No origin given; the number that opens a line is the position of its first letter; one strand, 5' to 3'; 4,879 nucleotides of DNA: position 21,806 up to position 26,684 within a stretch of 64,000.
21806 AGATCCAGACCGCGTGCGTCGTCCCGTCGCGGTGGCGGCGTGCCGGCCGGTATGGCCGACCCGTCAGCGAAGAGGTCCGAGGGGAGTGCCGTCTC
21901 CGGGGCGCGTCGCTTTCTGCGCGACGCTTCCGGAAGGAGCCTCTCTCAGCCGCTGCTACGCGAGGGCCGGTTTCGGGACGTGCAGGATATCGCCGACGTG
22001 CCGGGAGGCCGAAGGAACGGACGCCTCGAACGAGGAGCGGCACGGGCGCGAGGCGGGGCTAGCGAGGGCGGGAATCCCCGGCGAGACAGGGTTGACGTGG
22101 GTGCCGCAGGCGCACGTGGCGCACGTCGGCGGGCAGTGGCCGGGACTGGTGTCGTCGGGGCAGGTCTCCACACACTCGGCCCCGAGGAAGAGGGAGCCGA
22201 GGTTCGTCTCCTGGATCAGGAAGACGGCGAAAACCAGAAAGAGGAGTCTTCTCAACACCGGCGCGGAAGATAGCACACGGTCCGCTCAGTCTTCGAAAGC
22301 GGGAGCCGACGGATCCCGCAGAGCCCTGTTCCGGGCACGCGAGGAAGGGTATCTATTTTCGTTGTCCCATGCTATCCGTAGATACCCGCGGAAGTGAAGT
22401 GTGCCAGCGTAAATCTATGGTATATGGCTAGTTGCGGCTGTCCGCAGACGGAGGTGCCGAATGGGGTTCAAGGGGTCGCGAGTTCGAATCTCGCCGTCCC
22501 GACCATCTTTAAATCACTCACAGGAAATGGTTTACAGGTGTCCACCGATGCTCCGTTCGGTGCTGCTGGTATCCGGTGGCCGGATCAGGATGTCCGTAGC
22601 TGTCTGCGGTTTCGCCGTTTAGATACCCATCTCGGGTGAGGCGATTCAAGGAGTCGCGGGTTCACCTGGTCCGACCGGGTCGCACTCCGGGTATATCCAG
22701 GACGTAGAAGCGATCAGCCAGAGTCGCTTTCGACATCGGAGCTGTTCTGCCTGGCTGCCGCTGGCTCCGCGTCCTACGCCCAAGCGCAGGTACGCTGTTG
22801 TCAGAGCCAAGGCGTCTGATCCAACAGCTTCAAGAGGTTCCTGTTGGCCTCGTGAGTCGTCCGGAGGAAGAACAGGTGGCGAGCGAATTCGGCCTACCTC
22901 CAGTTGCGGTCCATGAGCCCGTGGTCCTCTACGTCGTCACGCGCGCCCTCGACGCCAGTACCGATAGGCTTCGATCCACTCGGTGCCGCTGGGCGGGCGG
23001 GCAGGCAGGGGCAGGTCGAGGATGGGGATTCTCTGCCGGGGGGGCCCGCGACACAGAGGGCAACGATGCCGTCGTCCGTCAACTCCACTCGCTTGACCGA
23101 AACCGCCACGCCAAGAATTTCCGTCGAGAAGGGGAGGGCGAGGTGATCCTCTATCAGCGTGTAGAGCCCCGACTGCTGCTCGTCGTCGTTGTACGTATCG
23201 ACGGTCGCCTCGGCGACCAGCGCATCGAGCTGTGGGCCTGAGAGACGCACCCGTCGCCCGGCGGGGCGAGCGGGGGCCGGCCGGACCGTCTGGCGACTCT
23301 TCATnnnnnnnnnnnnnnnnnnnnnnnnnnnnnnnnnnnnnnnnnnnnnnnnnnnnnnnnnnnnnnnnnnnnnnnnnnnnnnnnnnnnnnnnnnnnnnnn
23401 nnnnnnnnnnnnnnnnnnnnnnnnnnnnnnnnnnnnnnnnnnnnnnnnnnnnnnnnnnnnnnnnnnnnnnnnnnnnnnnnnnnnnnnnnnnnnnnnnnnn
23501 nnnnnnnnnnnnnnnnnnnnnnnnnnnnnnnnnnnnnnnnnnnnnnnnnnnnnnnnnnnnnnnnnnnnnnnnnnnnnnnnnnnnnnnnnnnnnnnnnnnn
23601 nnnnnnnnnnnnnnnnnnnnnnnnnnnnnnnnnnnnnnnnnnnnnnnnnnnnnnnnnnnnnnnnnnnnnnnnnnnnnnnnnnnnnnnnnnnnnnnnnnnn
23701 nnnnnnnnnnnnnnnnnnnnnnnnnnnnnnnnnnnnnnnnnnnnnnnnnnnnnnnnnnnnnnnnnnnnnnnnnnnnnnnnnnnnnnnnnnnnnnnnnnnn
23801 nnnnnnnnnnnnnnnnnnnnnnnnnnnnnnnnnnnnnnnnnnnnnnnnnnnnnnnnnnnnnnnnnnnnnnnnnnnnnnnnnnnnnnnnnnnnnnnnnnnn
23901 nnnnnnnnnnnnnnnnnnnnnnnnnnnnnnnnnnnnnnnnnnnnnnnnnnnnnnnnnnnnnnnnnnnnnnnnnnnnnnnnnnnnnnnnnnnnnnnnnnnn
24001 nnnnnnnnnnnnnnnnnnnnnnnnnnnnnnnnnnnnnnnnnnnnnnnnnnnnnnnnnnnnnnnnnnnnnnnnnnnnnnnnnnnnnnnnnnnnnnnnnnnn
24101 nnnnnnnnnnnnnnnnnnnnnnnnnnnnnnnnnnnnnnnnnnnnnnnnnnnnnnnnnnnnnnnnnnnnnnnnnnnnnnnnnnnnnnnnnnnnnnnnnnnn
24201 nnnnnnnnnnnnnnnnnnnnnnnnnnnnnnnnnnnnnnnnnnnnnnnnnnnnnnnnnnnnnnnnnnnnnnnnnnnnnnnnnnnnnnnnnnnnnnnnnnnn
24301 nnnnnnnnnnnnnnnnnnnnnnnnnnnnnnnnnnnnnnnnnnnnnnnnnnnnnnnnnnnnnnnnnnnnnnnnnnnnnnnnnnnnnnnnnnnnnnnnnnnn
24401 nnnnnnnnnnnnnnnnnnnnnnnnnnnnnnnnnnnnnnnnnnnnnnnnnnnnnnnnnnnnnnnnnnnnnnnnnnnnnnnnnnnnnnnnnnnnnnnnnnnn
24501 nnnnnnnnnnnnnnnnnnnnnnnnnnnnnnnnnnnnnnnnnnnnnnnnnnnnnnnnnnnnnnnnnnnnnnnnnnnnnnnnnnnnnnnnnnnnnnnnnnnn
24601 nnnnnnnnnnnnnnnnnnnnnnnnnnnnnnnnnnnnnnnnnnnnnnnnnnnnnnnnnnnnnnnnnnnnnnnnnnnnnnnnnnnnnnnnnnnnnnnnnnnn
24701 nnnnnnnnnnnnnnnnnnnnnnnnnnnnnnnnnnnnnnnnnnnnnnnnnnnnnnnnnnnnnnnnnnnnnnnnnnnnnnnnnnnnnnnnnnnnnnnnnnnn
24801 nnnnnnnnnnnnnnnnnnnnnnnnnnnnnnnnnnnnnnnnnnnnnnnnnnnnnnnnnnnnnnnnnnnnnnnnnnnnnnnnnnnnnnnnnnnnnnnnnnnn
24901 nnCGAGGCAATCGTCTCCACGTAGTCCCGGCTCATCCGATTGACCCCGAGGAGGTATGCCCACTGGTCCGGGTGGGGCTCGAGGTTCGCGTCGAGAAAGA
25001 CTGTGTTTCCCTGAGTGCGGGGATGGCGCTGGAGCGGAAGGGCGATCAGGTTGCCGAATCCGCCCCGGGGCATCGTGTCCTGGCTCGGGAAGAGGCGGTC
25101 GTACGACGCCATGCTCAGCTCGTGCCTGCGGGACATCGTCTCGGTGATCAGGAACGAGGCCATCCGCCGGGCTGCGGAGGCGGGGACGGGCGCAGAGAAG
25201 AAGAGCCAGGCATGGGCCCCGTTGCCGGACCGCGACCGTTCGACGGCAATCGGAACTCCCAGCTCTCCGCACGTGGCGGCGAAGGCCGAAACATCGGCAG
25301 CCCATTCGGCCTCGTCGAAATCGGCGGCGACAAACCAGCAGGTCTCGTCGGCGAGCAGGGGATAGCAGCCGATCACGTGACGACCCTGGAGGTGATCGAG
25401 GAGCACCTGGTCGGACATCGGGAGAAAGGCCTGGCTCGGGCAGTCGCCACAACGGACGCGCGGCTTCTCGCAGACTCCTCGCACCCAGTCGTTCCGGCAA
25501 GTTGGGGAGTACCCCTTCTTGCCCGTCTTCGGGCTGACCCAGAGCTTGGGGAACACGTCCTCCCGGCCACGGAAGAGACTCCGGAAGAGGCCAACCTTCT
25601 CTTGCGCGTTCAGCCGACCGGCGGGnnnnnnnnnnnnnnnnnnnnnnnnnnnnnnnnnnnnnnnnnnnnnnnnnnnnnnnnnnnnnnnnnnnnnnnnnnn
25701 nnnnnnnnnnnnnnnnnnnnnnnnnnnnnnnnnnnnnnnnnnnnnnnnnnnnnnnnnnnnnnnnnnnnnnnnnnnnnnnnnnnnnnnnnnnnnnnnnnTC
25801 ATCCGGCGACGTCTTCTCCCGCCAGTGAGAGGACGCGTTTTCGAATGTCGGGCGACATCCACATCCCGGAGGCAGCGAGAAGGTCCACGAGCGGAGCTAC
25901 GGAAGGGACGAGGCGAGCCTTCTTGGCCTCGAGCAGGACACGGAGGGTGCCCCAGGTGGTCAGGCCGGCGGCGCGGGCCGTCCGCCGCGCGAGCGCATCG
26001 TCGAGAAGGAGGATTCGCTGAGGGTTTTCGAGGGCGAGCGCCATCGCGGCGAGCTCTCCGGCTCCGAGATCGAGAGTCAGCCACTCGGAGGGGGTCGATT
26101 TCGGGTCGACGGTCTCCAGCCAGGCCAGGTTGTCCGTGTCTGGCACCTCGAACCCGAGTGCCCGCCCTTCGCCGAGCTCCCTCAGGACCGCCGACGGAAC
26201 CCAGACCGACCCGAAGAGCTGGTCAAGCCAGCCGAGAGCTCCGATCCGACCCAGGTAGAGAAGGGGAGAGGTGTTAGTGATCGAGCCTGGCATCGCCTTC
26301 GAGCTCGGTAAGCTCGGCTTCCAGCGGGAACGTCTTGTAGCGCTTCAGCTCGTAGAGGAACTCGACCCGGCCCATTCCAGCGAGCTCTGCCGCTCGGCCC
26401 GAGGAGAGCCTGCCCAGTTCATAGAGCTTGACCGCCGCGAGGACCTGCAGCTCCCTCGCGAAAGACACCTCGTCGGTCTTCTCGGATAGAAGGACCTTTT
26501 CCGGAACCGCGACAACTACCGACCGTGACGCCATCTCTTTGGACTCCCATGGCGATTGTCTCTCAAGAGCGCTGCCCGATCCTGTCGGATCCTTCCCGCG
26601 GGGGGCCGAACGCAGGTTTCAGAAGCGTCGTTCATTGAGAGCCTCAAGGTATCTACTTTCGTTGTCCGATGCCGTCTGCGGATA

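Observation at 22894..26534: Four-gene translationally coupled operon: UPF0175 antitoxin-like / DUF3368 PIN-like / AEP primase-polymerase-SF2 helicase fusion / small ORF, on a cassette bounded by tRNA-like repeats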

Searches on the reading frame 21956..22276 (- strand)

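Call 54: search_protein_families(library=pfam, proteins=[window:21956-22276:-], max_evalue=0.1)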
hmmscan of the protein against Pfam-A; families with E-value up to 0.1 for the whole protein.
window:21956-22276:- (106 aa): 1 family
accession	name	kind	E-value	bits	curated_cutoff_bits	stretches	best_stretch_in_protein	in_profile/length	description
PF01701.23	PSI_PsaJ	-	0.005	17.7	22.4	1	2-21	8-27/37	Photosystem I reaction centre subunit IX / PsaJ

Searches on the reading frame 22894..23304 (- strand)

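Call 4: search_protein_families(library=pfam, proteins=[window:22894-23304:-], max_evalue=0.01)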
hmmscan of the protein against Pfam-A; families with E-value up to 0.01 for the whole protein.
window:22894-23304:- (136 aa): 1 family
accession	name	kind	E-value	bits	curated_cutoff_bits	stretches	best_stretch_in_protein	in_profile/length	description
PF11535.13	Calci_bind_CcbP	-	0.00057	20.8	21.5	1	31-64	5-38/105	Calcium binding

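Call 5: search_protein_families(library=padloc, proteins=[window:22894-23304:-], max_evalue=0.01)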
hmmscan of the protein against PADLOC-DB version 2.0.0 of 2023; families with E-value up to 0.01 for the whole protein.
window:22894-23304:- (136 aa): 0 families

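Call 6: search_protein_families(library=ncbifam, proteins=[window:22894-23304:-], max_evalue=0.01)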
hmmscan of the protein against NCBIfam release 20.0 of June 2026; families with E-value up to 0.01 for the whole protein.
window:22894-23304:- (136 aa): 0 families

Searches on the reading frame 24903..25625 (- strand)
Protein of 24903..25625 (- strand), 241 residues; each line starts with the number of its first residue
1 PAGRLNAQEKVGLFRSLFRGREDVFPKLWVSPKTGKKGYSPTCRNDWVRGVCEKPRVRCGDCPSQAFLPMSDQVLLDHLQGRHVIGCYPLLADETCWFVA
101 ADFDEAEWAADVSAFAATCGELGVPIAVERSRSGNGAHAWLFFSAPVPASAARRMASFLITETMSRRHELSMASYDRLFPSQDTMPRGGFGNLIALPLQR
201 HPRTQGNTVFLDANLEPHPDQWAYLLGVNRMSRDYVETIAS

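Call 91: search_protein_representatives(protein=window:24903-25625:-)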
Query: 241 residues. Proteins with E-value up to 0.001 (for the whole library): 8435; up to 1e-10: 4720; up to 1e-30: 1442. The best 150 are listed.
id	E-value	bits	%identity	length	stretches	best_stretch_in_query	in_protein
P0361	6.4e-113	392.8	69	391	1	8-240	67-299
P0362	3.3e-110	383.9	69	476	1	6-240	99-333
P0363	9.2e-104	362.8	66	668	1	9-237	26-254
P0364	6.8e-103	359.9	64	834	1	7-241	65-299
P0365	5.9e-102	356.9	66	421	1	7-238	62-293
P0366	7.4e-102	356.5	66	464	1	7-241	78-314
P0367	1.9e-97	342.1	65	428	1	7-241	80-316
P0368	2.4e-97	341.8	62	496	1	7-240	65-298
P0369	1.5e-95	335.9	59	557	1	7-239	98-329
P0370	1.9e-94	332.3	62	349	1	18-240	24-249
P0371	7.3e-94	330.3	60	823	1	9-234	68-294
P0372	8.6e-94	330.1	66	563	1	7-211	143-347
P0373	1.2e-93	329.6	69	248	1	6-207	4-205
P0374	2.2e-93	328.8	60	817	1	2-240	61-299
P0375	2.9e-92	325.1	64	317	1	9-218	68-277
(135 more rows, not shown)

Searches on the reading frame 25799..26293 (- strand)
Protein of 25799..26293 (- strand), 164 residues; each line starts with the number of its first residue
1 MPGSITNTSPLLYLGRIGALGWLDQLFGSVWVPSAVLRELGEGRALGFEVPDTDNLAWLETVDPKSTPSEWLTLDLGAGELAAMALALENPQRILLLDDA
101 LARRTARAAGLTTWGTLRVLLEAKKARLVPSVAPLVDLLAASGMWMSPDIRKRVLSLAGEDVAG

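Call 4: search_protein_families(library=pfam, proteins=[window:25799-26293:-], max_evalue=0.01)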
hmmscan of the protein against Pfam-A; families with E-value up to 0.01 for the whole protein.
window:25799-26293:- (164 aa): 2 families
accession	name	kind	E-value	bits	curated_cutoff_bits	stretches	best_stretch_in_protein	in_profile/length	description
PF11848.13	DUF3368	-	1.9e-11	44.1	27.3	1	113-158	1-46/46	Domain of unknown function (DUF3368)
PF20698.3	PIN-TPR-GreABC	-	0.0043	17.7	27.8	0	75-108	106-138/138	PIN domain associated with the TPR-GreAB-C-PIN system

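Call 5: search_protein_families(library=padloc, proteins=[window:25799-26293:-], max_evalue=0.01)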
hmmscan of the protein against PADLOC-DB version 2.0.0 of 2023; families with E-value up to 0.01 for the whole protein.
window:25799-26293:- (164 aa): 7 families
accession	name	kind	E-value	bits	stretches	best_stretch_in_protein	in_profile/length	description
PDLC05071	PDC-S70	-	1.8e-43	146.4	1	4-160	3-159/161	-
PDLC05073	PDC-S70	-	1e-42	143.8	1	5-160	4-161/162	-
PDLC05070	PDC-S70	-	1.4e-30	104.6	1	5-160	6-161/161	-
PDLC05074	PDC-S70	-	2.4e-21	74.2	1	55-159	20-126/127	-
PDLC05068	PDC-S70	-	3.1e-20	71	1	5-125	4-125/125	-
PDLC05072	PDC-S70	-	3.2e-14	51.1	1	5-156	12-164/167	-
PDLC05069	PDC-S70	-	6.8e-10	37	1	5-127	3-125/161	-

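Call 6: search_protein_families(library=ncbifam, proteins=[window:25799-26293:-], max_evalue=0.01)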
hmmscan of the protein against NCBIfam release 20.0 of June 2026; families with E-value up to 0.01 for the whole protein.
window:25799-26293:- (164 aa): 0 families

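Call 75: find_homologous_proteins(query=window:25799-26293:-, max_evalue=0.00001)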
Query window:25799-26293:- (164 aa): 1321 proteins with E <= 0.00001 among 2513 candidates; the best 120 are listed.
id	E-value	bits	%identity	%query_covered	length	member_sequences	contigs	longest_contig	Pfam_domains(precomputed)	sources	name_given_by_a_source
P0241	1.5e-96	339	98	100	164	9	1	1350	PF11848.14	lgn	-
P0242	6.7e-94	330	96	99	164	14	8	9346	PF11848.14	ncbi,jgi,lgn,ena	-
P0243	2.7e-93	328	96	99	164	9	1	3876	PF11848.14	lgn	-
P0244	1.8e-90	319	92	100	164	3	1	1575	PF11848.14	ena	-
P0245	4.8e-90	318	92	100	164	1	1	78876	PF11848.14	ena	-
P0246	8.6e-88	310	90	100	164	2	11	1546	PF11848.14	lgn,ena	-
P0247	2.4e-76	273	77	100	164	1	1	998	PF11848.14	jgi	jgi:predicted nucleic acid-binding protein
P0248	2.6e-73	263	76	100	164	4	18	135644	PF11848.14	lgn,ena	-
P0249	1.8e-72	261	76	100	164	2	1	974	PF11848.14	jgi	-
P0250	2.0e-72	260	76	98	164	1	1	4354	PF11848.14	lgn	-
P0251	2.3e-71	257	74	100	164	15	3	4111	PF11848.14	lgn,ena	-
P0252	4.0e-70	253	74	100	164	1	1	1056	PF11848.14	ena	-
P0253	7.8e-64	232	70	98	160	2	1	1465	PF20698.4,PF11848.14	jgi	jgi:predicted nucleic acid-binding protein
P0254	7.1e-63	229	67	98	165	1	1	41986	PF11848.14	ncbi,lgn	-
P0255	5.7e-62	226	65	98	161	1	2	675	PF11848.14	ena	-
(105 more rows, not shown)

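Call 76: find_encoding_contigs(protein=P0245, flank=10000, max_places=2)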
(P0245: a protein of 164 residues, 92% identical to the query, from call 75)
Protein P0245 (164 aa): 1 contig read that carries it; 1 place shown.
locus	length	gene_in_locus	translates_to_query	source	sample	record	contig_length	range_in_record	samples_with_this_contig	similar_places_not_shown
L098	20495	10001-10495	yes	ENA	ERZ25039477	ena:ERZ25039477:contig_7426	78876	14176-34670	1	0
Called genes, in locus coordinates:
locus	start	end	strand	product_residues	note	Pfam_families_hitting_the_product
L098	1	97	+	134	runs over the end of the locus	-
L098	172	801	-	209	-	PF01558:POR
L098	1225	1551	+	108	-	-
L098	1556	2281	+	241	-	-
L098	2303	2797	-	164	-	-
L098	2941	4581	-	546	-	PF13185:GAF_2 (faint), PF13492:GAF_3 (faint), PF00990:GGDEF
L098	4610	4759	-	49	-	PF01227:GTP_cyclohydroI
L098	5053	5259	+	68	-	-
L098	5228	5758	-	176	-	-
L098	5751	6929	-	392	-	PF01663:Phosphodiest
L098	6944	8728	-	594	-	PF14716:HHH_8, PF14520:HHH_5 (faint), PF00633:HHH (faint), PF02811:PHP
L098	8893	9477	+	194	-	-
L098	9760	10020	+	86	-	PF03683:UPF0175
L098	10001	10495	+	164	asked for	PF11848:DUF3368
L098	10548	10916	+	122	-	-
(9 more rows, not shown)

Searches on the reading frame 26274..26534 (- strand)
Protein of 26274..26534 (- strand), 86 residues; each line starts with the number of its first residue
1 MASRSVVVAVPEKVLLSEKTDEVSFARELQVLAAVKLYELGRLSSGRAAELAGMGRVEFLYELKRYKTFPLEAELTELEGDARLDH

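Call 4: search_protein_families(library=pfam, proteins=[window:26274-26534:-], max_evalue=0.01)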
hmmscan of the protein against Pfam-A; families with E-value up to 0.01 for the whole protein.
window:26274-26534:- (86 aa): 1 family
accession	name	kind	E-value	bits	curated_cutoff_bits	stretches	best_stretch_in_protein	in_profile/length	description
PF03683.19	UPF0175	-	8.1e-22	77.1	27.9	1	11-82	2-73/75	Uncharacterised protein family (UPF0175)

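Call 5: search_protein_families(library=padloc, proteins=[window:26274-26534:-], max_evalue=0.01)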
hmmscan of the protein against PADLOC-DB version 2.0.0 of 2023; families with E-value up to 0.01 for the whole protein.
window:26274-26534:- (86 aa): 2 families
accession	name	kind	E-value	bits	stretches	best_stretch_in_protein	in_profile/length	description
PDLC05076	PDC-S70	-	3.2e-05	22.1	1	22-66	23-64/94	-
PDLC05075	PDC-S70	-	0.00043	18.7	1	24-67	19-62/83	-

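Call 6: search_protein_families(library=ncbifam, proteins=[window:26274-26534:-], max_evalue=0.01)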
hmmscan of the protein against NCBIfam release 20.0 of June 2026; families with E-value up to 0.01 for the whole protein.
window:26274-26534:- (86 aa): 0 families
